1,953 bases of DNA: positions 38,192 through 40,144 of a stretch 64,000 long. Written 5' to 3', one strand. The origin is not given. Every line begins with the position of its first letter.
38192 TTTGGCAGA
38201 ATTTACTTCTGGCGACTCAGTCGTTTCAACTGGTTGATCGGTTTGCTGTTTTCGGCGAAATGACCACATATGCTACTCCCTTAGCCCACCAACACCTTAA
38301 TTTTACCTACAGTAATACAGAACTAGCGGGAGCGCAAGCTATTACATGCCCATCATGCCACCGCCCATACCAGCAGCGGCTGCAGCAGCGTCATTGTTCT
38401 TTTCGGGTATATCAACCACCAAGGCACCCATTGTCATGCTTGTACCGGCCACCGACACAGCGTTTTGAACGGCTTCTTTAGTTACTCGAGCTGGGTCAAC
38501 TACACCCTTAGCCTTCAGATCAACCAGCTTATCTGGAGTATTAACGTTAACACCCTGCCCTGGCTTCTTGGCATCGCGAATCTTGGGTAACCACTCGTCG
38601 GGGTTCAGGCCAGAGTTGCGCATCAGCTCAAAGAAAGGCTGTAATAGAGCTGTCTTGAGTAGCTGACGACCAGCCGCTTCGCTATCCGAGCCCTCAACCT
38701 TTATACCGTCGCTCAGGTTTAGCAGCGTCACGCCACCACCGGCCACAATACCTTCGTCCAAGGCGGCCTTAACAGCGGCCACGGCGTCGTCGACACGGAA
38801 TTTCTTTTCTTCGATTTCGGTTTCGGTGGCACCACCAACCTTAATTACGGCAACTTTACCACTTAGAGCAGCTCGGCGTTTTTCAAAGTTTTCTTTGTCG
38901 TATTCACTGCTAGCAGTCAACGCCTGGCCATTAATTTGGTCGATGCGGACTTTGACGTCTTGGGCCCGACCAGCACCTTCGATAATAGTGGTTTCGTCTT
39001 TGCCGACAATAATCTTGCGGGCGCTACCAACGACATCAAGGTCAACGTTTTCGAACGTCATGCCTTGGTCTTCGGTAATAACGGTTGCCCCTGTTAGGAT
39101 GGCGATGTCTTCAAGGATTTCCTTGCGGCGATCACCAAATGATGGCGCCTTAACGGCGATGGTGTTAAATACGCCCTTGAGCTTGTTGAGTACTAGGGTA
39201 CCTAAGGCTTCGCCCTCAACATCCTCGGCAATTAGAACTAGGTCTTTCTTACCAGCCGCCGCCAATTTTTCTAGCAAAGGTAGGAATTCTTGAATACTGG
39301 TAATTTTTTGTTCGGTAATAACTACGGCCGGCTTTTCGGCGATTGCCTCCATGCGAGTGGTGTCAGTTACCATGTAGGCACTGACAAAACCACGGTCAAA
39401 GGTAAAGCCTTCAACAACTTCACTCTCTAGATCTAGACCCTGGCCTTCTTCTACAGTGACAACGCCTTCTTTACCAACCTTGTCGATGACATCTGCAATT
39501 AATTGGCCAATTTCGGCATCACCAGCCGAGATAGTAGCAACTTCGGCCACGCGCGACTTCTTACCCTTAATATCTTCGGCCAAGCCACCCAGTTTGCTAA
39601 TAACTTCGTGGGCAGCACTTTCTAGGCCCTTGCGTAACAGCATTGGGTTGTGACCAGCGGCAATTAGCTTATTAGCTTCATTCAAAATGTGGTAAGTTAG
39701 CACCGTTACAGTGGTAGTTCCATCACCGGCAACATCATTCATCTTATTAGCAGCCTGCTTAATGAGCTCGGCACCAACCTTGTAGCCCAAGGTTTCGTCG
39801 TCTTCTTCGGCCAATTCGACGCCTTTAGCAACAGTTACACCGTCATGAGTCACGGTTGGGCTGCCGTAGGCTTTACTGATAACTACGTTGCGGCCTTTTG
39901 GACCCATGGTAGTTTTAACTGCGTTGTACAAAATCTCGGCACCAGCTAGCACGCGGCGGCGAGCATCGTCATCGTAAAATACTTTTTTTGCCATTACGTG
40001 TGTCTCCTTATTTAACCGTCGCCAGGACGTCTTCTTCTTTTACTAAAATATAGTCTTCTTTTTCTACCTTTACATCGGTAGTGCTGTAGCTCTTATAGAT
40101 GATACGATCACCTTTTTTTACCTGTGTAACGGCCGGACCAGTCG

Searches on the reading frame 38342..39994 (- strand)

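Call 71: search_protein_families(library=pfam, proteins=[window:38342-39994:-], max_evalue=0.001)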
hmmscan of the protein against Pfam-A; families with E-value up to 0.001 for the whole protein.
window:38342-39994:- (550 aa): 1 family
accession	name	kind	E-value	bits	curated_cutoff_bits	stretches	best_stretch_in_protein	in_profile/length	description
PF00118.29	Cpn60_TCP1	-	3.4e-67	227.7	34.3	1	22-527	1-487/490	TCP-1/cpn60 chaperonin family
